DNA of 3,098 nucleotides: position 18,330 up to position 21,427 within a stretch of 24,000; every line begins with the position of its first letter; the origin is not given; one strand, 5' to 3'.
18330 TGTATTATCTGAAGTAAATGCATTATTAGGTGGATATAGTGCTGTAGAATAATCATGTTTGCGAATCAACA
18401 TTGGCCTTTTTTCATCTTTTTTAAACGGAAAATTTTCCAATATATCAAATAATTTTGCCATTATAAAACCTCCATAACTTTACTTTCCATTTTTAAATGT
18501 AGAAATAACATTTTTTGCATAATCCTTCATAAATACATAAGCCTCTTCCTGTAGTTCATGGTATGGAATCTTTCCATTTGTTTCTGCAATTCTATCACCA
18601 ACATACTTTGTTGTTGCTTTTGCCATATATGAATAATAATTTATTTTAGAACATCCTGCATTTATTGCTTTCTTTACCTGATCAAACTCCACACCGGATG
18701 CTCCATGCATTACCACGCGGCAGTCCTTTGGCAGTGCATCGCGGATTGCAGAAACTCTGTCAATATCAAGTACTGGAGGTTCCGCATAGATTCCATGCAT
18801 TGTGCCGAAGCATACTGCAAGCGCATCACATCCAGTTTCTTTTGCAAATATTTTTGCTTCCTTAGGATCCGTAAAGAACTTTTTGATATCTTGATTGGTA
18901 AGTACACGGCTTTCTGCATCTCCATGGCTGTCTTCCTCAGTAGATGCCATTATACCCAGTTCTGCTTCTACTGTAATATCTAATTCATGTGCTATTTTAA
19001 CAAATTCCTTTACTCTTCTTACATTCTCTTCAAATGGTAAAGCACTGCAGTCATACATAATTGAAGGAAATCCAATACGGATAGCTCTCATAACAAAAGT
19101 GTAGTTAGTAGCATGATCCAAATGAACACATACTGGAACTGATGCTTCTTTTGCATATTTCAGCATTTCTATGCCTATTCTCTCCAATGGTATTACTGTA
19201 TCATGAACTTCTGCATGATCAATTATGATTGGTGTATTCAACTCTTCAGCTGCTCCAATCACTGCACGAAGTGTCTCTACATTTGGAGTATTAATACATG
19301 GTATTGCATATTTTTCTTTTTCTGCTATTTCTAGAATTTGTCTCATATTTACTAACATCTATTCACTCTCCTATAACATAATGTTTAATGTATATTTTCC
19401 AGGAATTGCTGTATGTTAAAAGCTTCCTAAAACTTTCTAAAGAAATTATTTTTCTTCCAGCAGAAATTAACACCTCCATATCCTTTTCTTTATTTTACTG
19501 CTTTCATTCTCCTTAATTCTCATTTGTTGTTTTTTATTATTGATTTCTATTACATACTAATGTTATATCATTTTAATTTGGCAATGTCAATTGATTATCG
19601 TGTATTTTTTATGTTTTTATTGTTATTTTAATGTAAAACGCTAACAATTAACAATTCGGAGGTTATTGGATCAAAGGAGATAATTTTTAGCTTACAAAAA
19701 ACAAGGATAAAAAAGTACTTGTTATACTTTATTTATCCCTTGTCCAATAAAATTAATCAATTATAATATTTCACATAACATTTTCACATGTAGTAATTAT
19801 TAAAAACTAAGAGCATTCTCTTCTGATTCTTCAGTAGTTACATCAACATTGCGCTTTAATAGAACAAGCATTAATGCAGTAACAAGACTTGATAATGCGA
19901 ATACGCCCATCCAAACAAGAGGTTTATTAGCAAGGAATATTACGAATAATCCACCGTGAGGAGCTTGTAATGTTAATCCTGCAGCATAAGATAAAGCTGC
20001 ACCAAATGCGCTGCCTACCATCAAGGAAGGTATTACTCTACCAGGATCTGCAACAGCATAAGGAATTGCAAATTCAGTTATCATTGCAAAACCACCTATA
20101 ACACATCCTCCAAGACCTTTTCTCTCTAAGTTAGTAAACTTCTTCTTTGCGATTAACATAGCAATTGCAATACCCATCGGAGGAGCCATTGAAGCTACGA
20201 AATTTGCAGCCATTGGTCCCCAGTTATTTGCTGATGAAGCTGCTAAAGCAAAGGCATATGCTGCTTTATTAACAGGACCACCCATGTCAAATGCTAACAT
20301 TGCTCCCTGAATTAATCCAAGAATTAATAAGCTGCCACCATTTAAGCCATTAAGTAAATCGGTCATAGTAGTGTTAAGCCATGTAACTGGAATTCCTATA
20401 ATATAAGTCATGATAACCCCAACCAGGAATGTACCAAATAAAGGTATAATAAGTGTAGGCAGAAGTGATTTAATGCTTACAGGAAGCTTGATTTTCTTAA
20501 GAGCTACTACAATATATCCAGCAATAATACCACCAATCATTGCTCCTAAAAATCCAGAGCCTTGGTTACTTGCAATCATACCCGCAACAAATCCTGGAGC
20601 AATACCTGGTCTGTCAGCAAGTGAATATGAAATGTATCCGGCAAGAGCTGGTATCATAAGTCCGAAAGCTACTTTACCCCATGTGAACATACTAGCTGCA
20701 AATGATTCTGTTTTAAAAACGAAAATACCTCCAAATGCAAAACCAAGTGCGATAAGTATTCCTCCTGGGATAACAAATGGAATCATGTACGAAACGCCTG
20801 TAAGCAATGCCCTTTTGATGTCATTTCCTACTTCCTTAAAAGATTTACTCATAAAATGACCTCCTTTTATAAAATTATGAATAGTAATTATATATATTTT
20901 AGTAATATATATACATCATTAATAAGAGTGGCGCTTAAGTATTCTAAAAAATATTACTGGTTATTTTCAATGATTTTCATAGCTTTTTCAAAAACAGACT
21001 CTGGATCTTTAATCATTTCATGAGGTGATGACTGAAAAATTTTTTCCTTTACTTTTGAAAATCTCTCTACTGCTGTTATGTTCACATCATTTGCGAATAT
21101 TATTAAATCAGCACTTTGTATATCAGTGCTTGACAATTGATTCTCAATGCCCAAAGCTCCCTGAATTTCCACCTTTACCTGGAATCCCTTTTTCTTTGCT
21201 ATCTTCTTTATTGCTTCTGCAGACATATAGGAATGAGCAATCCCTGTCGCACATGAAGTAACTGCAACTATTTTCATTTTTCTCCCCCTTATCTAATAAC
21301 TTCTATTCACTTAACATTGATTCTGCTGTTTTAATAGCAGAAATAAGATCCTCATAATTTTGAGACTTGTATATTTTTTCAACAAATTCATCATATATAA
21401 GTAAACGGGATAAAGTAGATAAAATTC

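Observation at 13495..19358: Seven-gene operon (class II aldolase, bicupin, HAD phosphatase, ketose-3-epimerase-like, DhaK, DhaL, RpiB): candidate undescribed ketose/tetrulose pathway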

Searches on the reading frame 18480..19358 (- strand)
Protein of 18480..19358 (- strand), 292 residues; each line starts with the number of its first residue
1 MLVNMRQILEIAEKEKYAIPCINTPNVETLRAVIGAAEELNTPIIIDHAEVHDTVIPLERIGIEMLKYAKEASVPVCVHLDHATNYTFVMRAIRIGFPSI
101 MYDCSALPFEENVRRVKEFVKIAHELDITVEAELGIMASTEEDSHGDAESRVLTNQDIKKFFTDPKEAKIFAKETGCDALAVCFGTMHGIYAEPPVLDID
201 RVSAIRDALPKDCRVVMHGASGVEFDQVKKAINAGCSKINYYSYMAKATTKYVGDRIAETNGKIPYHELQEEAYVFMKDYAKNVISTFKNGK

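Call 4: search_protein_families(library=pfam, proteins=[window:18480-19358:-])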
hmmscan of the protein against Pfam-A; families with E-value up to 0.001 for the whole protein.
window:18480-19358:- (292 aa): 1 family
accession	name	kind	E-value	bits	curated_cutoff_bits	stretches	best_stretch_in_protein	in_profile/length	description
PF01116.26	F_bP_aldolase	-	1.9e-78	264.2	25.5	1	3-289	1-273/277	Fructose-bisphosphate aldolase class-II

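Call 5: search_protein_families(library=ncbifam, proteins=[window:18480-19358:-])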
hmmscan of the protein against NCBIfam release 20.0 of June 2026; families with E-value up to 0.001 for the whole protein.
window:18480-19358:- (292 aa): 20 families
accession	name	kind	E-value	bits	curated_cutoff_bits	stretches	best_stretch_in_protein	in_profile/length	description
TIGR00167.1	cbbA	subfamily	2e-65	221.1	215.6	1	1-289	2-285/290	ketose-bisphosphate aldolase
TIGR01859.1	fruc_bis_ald_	equivalog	8e-65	219.3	343.05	1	2-285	1-273/282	class II fructose-1,6-bisphosphate aldolase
NF009497.0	PRK12857.1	equivalog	2.7e-63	213.9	423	1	1-283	2-273/284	class II fructose-1,6-bisphosphate aldolase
NF006626.0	PRK09195.1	subfamily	4.2e-63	213.1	384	1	1-287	2-277/284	tagatose-bisphosphate aldolase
NF005284.0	PRK06801.1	equivalog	2.3e-62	211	406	1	2-268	3-257/286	ketose 1,6-bisphosphate aldolase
NF009374.0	PRK12737.1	subfamily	1.4e-60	204.7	383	1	2-285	3-275/284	tagatose-bisphosphate aldolase subunit GatY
NF005288.0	PRK06806.1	equivalog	8.7e-60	202.3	396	1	2-272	3-259/281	class II fructose-bisphosphate aldolase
TIGR01858.1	tag_bisphos_ald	equivalog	2.6e-58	197.4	443.55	1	3-286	2-274/282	tagatose bisphosphate family class II aldolase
NF006042.0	PRK08185.1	subfamily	1.2e-55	188.9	405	1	1-260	1-250/287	hypothetical protein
NF005943.0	PRK07998.1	equivalog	1.7e-50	172.1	364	1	2-290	3-277/283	class II aldolase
NF009375.0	PRK12738.1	equivalog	8.2e-47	159.7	542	1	4-263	5-254/286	tagatose-bisphosphate aldolase subunit KbaY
NF005481.0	PRK07084.1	equivalog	1.8e-42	145.7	511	1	2-234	12-241/324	class II fructose-bisphosphate aldolase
NF005823.0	PRK07709.1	equivalog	1.2e-41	143.4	545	1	2-255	3-246/285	class II fructose-bisphosphate aldolase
NF006376.0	PRK08610.1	equivalog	2.8e-38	132.3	527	1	2-260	3-251/286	class II fructose-bisphosphate aldolase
TIGR01521.1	FruBisAldo_II_B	equivalog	1.6e-37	129.4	496.35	1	2-234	1-245/347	class II fructose-bisphosphate aldolase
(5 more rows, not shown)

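Call 25: search_solved_structures(query=window:18480-19358:-, max_evalue=1e-20)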
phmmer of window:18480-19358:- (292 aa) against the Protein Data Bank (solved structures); distinct sequences matched with E-value up to 1e-20: 20.
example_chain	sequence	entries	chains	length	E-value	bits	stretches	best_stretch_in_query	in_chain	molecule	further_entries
1gvf_A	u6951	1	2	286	1.9e-42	149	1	3-259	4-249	TAGATOSE-BISPHOSPHATE ALDOLASE AGAY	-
8q58_A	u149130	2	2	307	1.7e-41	145.9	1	6-251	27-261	Ketose-bisphosphate aldolase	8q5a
2fjk_A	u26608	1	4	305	2.2e-41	145.5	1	1-234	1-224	Fructose-bisphosphate aldolase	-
1rv8_A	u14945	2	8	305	3.8e-41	144.7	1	1-230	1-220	fructose-1,6-bisphosphate aldolase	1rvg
8q57_A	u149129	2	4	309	3.1e-40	141.8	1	8-259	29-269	Tagatose-1,6-bisphosphate aldolase kbaY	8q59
6ofu_A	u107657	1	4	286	5.2e-40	141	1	3-287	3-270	YdjI aldolase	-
3q94_A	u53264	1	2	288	1.2e-35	126.8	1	2-245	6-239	Fructose-bisphosphate aldolase, class II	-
2isv_A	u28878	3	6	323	4.4e-35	124.9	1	2-234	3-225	Putative fructose-1,6-bisphosphate aldolase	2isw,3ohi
3gak_A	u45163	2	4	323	5.8e-35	124.5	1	2-234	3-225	Fructose-bisphosphate aldolase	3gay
4to8_A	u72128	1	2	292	7.1e-35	124.2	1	2-257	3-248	Fructose-1,6-bisphosphate aldolase, class II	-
7ncc_A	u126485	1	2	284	9.5e-35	123.8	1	2-255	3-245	Putative class II fructose-1,6-bisphosphate aldolase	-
7nc7_A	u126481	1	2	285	6.9e-34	120.9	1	2-260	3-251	Fructose-bisphosphate aldolase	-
3gb6_A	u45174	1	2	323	7.7e-34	120.8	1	2-234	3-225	Fructose-bisphosphate aldolase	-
5ucs_A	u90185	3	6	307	1.3e-32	116.7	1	1-235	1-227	Fructose-bisphosphate aldolase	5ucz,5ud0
5u4n_A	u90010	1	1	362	2e-32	116.2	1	2-233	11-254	Fructose-1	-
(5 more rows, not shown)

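Call 77: search_solved_structures(query=window:18480-19358:-, max_evalue=1e-38, show_alignments=5)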
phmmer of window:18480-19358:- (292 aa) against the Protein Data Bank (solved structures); distinct sequences matched with E-value up to 1e-38: 6.
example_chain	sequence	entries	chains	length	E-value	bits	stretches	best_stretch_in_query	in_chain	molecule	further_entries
1gvf_A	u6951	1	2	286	1.9e-42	149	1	3-259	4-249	TAGATOSE-BISPHOSPHATE ALDOLASE AGAY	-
8q58_A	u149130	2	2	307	1.7e-41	145.9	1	6-251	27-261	Ketose-bisphosphate aldolase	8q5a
2fjk_A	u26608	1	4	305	2.2e-41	145.5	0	1-234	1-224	Fructose-bisphosphate aldolase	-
1rv8_A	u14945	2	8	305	3.8e-41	144.7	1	1-230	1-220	fructose-1,6-bisphosphate aldolase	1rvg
8q57_A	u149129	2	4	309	3.1e-40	141.8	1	8-259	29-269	Tagatose-1,6-bisphosphate aldolase kbaY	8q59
6ofu_A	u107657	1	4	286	5.2e-40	141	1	3-287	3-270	YdjI aldolase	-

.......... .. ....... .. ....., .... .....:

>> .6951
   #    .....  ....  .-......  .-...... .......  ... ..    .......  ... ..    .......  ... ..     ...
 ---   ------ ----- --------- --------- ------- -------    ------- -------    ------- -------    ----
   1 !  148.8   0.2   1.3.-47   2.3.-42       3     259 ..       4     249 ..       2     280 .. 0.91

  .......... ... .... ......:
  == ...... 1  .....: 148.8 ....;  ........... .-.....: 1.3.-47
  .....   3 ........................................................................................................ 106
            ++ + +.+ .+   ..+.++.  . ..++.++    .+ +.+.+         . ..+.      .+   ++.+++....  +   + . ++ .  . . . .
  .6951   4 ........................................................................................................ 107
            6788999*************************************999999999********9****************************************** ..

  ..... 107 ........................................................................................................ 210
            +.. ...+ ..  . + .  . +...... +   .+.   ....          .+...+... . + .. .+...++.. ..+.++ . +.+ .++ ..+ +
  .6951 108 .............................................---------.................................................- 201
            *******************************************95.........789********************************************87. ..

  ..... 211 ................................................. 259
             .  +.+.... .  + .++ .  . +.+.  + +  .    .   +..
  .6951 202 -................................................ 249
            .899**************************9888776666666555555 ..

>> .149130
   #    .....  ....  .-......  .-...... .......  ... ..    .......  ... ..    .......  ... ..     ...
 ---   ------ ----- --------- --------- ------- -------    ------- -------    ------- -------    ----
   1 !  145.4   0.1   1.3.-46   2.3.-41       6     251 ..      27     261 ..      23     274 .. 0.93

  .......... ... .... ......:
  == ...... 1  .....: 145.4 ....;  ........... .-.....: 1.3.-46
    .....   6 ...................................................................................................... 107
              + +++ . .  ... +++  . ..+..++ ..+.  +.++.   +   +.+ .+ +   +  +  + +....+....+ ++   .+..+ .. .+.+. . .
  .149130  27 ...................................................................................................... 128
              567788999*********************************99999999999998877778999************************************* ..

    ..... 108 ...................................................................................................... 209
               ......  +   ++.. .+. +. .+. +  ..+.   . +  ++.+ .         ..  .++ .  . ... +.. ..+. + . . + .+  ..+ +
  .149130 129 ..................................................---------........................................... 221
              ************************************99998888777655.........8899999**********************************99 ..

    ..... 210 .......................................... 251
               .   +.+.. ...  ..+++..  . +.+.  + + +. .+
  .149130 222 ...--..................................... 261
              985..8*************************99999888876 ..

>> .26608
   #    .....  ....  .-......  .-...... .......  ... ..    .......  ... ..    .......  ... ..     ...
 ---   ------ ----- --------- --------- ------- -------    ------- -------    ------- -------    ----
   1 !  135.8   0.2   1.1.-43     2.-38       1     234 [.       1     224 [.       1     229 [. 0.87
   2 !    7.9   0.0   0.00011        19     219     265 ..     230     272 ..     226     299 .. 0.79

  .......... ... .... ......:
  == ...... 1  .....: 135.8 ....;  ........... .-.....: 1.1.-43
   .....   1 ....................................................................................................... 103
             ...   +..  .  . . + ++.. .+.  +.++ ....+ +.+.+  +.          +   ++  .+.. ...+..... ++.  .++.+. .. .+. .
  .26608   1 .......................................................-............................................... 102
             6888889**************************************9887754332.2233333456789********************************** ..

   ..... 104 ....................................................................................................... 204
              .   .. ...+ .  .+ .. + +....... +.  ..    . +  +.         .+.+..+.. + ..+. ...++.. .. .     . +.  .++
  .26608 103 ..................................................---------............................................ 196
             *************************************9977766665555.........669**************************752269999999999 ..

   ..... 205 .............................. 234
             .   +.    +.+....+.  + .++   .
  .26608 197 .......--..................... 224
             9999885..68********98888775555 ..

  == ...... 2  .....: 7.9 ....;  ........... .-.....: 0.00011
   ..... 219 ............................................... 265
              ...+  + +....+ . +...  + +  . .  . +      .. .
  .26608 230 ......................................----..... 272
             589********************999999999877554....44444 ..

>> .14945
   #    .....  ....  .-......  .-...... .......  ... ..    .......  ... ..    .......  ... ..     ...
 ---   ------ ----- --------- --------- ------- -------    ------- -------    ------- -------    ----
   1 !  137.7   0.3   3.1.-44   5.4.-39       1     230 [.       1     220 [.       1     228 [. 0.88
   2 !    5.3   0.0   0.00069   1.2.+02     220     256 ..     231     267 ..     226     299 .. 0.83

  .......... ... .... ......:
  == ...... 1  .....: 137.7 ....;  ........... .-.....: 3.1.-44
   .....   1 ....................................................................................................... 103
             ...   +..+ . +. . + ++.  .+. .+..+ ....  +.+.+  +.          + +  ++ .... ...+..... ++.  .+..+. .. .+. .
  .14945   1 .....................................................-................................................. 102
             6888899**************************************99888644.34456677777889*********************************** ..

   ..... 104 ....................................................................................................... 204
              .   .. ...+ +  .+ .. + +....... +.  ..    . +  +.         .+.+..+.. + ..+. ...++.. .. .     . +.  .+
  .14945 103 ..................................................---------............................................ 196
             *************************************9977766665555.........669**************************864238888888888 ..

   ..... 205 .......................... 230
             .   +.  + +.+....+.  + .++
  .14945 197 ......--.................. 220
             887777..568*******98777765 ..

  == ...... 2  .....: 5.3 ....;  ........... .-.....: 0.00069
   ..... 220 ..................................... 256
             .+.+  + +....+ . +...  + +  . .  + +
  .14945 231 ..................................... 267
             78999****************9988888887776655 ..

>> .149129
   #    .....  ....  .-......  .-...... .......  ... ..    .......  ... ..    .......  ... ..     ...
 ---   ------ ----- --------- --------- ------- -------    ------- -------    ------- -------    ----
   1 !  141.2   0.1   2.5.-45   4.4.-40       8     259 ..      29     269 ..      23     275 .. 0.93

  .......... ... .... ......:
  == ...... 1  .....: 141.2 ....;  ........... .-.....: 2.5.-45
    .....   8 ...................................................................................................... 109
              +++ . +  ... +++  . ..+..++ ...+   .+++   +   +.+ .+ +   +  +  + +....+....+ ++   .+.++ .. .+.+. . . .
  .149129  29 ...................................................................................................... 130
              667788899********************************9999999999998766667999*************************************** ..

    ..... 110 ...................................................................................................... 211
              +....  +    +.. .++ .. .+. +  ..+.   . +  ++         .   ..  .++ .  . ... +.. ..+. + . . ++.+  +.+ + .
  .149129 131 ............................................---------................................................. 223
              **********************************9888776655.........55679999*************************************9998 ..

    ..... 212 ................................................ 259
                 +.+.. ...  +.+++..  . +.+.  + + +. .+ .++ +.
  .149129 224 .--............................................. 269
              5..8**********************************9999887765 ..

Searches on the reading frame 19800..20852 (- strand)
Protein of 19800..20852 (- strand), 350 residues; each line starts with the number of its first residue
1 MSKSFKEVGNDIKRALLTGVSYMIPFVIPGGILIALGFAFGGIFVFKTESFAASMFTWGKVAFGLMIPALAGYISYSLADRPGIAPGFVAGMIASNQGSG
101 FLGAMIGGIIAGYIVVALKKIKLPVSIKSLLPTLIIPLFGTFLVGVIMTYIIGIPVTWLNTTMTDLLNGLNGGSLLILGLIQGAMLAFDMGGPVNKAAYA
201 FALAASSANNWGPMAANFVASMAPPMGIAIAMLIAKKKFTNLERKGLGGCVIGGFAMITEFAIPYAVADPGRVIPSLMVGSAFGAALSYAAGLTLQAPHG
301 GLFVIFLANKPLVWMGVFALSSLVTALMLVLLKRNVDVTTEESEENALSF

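Call 4: search_protein_families(library=pfam, proteins=[window:19800-20852:-])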
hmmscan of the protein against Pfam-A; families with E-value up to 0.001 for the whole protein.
window:19800-20852:- (350 aa): 1 family
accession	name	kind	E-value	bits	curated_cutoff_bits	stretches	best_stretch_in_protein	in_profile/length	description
PF02378.23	PTS_EIIC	-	6.2e-18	65.4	30.7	1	19-280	3-319/319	Phosphotransferase system, EIIC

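Call 5: search_protein_families(library=ncbifam, proteins=[window:19800-20852:-])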
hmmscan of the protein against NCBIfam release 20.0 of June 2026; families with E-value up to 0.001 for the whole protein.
window:19800-20852:- (350 aa): 5 families
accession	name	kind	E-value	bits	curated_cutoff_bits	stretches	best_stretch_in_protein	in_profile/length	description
TIGR01427.1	PTS_IIC_fructo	subfamily_domain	6.9e-99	331.5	157.55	1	4-333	7-346/346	fructose-specific PTS transporter subunit EIIC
NF007984.0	PRK10712.1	equivalog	4.1e-89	299.6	793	1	6-335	220-554/563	PTS fructose transporter subunit IIBC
NF007787.0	PRK10478.1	equivalog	3e-84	283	426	1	11-345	10-347/359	PTS fructose transporter subunit EIIC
NF007293.0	PRK09765.1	equivalog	5.4e-71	239.9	763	1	4-335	279-625/639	PTS 2-O-a-mannosyl-D-glycerate transporter subunit IIABC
NF008493.0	PRK11404.1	equivalog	6.5e-46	156.9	806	1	10-330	126-460/483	PTS fructose-like transporter subunit IIBC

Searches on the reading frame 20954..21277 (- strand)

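Call 4: search_protein_families(library=pfam, proteins=[window:20954-21277:-])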
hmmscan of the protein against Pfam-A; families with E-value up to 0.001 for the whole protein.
window:20954-21277:- (107 aa): 2 families
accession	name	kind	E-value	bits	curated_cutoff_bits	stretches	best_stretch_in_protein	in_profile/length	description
PF02302.22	PTS_IIB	-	9.4e-20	71.5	23.6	1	4-98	1-90/90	PTS system, Lactose/Cellobiose specific IIB subunit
PF25554.1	PTS_EIIB_BC_N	-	2.6e-05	24.8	27.4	0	1-99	1-81/88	PTS system fructose specific EIIB'BC N-terminal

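Call 5: search_protein_families(library=ncbifam, proteins=[window:20954-21277:-])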
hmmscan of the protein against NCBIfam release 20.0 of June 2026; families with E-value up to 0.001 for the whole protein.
window:20954-21277:- (107 aa): 6 families
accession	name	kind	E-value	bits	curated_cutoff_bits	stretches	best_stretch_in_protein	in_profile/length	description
NF007783.0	PRK10474.1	equivalog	1.2e-29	102.7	135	1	1-104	2-103/106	PTS fructose-like transporter subunit IIB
TIGR00829.1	FRU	subfamily_domain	4.8e-29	100.5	76.85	1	4-89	1-84/85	fructose PTS transporter subunit IIB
NF007747.0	PRK10427.1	equivalog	5.6e-28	97.4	153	1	2-105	4-105/114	PTS fructose-like transporter subunit IIB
NF007293.0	PRK09765.1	equivalog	5.5e-23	81.3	763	1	3-104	167-266/639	PTS 2-O-a-mannosyl-D-glycerate transporter subunit IIABC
NF007984.0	PRK10712.1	equivalog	3.8e-21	75.2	793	1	2-99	105-199/563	PTS fructose transporter subunit IIBC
NF008493.0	PRK11404.1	equivalog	4.8e-21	74.9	806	1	1-98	5-102/483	PTS fructose-like transporter subunit IIBC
